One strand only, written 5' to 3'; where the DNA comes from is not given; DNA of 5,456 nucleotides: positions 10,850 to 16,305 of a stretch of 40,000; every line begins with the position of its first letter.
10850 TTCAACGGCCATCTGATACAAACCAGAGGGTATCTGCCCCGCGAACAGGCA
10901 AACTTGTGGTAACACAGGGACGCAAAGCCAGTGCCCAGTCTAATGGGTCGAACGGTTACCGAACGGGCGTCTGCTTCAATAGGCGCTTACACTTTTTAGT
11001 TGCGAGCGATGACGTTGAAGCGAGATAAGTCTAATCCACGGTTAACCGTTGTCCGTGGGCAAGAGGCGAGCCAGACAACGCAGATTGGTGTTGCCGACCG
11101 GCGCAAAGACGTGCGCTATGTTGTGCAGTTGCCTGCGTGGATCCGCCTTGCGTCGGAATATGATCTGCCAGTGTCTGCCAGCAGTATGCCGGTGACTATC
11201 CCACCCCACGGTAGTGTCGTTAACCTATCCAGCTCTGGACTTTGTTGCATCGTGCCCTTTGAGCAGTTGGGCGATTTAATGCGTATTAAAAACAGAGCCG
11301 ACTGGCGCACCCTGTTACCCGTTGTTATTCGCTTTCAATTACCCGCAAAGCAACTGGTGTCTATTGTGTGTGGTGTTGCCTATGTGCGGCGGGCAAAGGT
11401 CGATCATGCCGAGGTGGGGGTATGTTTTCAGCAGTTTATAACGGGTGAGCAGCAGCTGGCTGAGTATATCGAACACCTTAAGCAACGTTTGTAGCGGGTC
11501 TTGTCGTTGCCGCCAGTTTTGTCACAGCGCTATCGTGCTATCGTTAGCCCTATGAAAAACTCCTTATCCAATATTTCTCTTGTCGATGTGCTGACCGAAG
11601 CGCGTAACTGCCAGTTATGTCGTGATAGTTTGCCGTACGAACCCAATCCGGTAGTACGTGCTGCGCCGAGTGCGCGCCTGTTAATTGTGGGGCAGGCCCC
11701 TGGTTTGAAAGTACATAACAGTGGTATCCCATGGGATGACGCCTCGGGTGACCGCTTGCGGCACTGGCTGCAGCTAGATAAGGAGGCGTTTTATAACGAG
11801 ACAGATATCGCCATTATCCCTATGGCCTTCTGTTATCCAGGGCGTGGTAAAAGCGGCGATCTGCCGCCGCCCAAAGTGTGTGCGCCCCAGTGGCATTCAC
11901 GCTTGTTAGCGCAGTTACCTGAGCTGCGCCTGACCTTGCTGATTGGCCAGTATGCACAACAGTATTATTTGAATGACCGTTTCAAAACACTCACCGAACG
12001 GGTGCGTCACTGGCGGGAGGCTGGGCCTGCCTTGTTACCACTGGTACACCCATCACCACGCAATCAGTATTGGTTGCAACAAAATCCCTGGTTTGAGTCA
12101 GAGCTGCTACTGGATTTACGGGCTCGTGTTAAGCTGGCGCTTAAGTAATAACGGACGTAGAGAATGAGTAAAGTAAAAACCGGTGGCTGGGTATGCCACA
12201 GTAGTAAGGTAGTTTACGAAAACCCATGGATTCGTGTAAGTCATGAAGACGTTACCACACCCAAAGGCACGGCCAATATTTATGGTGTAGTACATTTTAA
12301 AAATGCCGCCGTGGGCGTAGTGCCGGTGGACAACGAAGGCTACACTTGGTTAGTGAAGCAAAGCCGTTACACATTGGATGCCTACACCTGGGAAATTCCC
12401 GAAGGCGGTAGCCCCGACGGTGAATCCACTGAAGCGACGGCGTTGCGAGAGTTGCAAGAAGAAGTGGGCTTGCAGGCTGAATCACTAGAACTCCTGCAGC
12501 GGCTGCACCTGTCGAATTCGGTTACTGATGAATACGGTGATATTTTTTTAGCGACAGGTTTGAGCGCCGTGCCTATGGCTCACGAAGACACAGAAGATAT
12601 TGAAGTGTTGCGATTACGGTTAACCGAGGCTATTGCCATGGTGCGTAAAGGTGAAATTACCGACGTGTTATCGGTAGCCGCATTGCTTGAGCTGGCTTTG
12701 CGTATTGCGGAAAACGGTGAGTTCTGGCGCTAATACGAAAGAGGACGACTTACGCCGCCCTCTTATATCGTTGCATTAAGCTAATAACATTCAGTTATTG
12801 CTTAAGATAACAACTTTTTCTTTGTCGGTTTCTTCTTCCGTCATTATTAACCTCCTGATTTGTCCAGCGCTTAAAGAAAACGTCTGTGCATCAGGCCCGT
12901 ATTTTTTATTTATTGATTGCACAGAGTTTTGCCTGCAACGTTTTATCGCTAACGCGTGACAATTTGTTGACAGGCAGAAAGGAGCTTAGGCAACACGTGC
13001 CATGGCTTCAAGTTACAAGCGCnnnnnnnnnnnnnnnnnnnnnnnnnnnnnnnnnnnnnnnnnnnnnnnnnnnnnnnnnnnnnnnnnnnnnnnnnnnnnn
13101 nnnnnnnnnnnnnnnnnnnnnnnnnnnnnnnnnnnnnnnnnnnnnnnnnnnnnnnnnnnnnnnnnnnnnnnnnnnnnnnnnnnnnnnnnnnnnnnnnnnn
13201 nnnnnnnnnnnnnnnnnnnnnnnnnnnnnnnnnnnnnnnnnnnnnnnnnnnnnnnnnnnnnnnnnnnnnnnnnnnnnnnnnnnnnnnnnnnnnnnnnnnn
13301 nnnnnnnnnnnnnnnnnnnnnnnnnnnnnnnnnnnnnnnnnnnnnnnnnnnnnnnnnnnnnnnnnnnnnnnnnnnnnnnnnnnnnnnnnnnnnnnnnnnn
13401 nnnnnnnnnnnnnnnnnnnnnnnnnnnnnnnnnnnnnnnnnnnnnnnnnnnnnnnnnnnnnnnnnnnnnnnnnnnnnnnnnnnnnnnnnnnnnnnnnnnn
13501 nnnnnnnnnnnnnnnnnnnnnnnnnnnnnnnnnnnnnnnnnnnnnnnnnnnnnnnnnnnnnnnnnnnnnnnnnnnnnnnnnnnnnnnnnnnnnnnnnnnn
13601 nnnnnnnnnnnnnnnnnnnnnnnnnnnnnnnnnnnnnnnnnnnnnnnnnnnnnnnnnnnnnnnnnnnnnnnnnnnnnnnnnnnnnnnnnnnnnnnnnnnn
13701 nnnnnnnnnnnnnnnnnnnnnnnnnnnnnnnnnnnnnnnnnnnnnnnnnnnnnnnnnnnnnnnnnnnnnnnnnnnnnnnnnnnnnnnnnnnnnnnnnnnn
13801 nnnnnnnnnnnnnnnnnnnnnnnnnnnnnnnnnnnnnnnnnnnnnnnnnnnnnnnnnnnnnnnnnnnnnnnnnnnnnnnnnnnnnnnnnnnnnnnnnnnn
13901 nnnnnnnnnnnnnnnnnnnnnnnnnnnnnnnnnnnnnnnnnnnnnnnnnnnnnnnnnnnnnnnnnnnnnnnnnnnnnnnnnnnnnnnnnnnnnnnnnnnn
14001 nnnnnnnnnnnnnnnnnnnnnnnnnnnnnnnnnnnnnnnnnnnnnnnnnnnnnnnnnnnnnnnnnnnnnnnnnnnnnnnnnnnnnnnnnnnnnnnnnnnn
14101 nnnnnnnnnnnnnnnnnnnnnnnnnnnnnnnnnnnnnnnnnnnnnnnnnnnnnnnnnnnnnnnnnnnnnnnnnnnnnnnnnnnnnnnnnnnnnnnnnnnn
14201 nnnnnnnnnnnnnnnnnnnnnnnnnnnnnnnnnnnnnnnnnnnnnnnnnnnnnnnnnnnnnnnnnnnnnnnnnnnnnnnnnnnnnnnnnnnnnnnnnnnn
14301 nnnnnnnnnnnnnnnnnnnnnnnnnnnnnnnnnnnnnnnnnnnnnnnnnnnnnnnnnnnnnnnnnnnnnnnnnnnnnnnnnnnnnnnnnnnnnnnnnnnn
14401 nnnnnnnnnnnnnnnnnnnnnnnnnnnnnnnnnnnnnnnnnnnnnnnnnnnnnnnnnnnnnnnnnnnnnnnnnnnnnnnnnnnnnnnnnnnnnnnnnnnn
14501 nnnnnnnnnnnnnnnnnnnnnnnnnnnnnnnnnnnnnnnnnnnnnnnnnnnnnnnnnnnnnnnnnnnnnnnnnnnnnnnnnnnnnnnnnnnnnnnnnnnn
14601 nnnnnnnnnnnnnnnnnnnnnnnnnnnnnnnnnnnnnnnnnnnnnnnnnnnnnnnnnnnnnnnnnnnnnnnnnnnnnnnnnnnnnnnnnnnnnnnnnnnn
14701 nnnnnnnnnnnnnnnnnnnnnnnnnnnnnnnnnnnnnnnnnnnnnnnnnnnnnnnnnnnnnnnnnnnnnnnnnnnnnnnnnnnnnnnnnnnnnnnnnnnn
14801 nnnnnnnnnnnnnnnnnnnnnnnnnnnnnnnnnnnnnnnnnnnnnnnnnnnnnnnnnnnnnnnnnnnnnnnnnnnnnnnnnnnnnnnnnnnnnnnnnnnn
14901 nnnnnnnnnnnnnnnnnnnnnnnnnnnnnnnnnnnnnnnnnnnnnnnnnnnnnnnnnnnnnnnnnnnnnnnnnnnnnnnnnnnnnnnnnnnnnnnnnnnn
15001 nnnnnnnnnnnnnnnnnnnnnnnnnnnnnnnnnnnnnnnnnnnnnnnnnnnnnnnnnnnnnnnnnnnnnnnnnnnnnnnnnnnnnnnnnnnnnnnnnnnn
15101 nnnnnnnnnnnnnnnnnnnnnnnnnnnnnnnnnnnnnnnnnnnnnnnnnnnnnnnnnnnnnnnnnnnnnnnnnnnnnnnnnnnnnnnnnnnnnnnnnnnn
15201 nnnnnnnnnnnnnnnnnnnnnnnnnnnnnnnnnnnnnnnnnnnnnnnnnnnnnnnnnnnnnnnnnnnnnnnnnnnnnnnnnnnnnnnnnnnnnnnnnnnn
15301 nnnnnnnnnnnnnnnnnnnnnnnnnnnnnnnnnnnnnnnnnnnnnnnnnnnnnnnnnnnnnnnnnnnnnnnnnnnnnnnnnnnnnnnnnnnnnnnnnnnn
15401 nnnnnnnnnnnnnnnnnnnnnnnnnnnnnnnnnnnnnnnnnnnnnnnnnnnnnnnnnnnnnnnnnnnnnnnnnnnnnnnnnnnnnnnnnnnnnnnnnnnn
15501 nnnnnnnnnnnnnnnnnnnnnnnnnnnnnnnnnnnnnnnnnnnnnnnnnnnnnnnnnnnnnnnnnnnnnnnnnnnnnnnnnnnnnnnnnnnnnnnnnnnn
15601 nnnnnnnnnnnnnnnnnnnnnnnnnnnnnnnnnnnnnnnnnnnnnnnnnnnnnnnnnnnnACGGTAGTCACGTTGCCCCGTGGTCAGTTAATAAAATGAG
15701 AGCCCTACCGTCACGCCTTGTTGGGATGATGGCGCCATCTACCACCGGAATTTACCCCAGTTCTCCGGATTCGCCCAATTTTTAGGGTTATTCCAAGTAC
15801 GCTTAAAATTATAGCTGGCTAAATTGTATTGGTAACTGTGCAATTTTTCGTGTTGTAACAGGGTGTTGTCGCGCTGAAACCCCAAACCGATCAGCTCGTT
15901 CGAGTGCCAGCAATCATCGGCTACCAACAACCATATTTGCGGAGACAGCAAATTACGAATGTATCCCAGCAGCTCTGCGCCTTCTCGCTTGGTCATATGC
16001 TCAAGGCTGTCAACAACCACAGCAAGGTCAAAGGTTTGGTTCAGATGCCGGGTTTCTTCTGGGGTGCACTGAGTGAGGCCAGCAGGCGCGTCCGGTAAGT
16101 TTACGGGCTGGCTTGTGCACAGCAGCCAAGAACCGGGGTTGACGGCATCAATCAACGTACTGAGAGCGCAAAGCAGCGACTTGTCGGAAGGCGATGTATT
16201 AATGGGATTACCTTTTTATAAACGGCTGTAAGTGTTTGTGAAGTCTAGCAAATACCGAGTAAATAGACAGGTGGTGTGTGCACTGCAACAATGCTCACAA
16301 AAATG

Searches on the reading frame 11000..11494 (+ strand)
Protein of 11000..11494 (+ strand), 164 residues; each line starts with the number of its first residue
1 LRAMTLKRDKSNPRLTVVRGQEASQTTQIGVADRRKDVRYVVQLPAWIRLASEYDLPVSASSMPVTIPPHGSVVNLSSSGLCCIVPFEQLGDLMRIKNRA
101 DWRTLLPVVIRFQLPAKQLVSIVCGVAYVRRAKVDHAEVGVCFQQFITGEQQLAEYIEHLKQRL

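Call 4: search_protein_families(library=pfam, proteins=[window:11000-11494:+], max_evalue=1)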
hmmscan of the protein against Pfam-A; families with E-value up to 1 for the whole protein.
window:11000-11494:+ (164 aa): 1 family
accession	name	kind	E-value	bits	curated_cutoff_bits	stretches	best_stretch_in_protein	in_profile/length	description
PF07238.19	PilZ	-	2.2e-05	25.2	22.5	1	33-158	1-101/102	PilZ domain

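Call 9: search_protein_families(library=ncbifam, proteins=[window:11000-11494:+], max_evalue=1)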
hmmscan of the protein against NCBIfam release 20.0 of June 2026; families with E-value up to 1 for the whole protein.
window:11000-11494:+ (164 aa): 0 families

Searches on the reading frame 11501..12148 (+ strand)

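Call 9: search_protein_families(library=ncbifam, proteins=[window:11501-12148:+], max_evalue=1)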
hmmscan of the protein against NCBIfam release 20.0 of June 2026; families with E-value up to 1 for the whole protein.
window:11501-12148:+ (215 aa): 2 families
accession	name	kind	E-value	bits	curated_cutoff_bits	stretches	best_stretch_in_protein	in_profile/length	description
TIGR00758.1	UDG_fam4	subfamily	2.2e-05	24.2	125.3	1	55-169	19-128/173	uracil-DNA glycosylase, family 4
NF040953.1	Arch_udg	equivalog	0.0011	18.5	250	1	30-158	4-128/184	type-4 uracil-DNA glycosylase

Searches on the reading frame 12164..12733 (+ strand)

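Call 9: search_protein_families(library=ncbifam, proteins=[window:12164-12733:+], max_evalue=1)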
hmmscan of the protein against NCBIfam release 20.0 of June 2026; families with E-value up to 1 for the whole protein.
window:12164-12733:+ (189 aa): 19 families
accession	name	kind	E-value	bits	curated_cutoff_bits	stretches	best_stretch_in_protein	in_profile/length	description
NF008736.0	PRK11762.1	equivalog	7.3e-20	71.3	169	1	35-175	34-175/186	ADP compounds hydrolase NudE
NF001938.0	PRK00714.1-5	equivalog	4.6e-08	32.6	116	1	48-106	14-77/172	RNA pyrophosphohydrolase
NF001934.0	PRK00714.1-1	equivalog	3e-07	30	241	1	49-112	10-69/176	RNA pyrophosphohydrolase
TIGR00052.1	TIGR00052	subfamily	3.6e-07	29.9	79.55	1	81-175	87-184/188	nudix-type nucleoside diphosphatase, YffH/AdpP family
NF001935.0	PRK00714.1-2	equivalog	8.1e-07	28.7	259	1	50-114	11-71/183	RNA pyrophosphohydrolase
NF041652.1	Nud_hyd_Dein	equivalog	1.5e-06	28.5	200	1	45-113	11-82/152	Nudix hydrolase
NF008044.0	PRK10776.1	equivalog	2.1e-06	27.6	148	1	48-117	6-74/130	8-oxo-dGTP diphosphatase MutT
TIGR00586.1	mutt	equivalog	3.3e-06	27.1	97.9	1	49-116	8-74/129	8-oxo-dGTP diphosphatase MutT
NF006530.0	PRK08999.1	equivalog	3.7e-06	26.2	245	1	49-112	9-71/315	Nudix family hydrolase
NF001937.0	PRK00714.1-4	equivalog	4e-06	26.5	139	1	49-113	10-70/161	RNA pyrophosphohydrolase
NF007980.0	PRK10707.1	equivalog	6.4e-05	22.6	134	1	46-161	30-148/192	CoA pyrophosphatase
NF011585.0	PRK15009.1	equivalog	6.8e-05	22.6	234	1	85-174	89-181/191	GDP-mannose pyrophosphatase NudK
NF008003.0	PRK10729.1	equivalog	8.3e-05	22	248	1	77-183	93-203/210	ADP-ribose diphosphatase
NF001936.0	PRK00714.1-3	equivalog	0.00011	22.1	118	1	74-104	35-65/155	RNA pyrophosphohydrolase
TIGR02705.1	nudix_YtkD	equivalog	0.0016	18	154.4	1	76-130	47-101/156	RNA deprotection pyrophosphohydrolase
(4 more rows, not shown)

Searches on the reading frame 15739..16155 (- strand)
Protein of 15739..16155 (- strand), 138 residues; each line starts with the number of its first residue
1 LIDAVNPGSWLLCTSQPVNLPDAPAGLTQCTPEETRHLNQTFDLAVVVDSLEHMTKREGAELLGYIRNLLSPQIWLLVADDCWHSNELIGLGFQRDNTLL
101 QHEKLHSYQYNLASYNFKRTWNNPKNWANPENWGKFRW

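Call 84: search_protein_families(library=pfam, proteins=[window:15739-16155:-], max_evalue=0.00001)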
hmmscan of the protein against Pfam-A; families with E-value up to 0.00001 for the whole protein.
window:15739-16155:- (138 aa): 1 family
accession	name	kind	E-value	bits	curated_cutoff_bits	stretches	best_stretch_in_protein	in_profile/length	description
PF19742.4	DUF6231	-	5.1e-37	128.1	35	1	2-138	11-145/145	Family of unknown function (DUF6231)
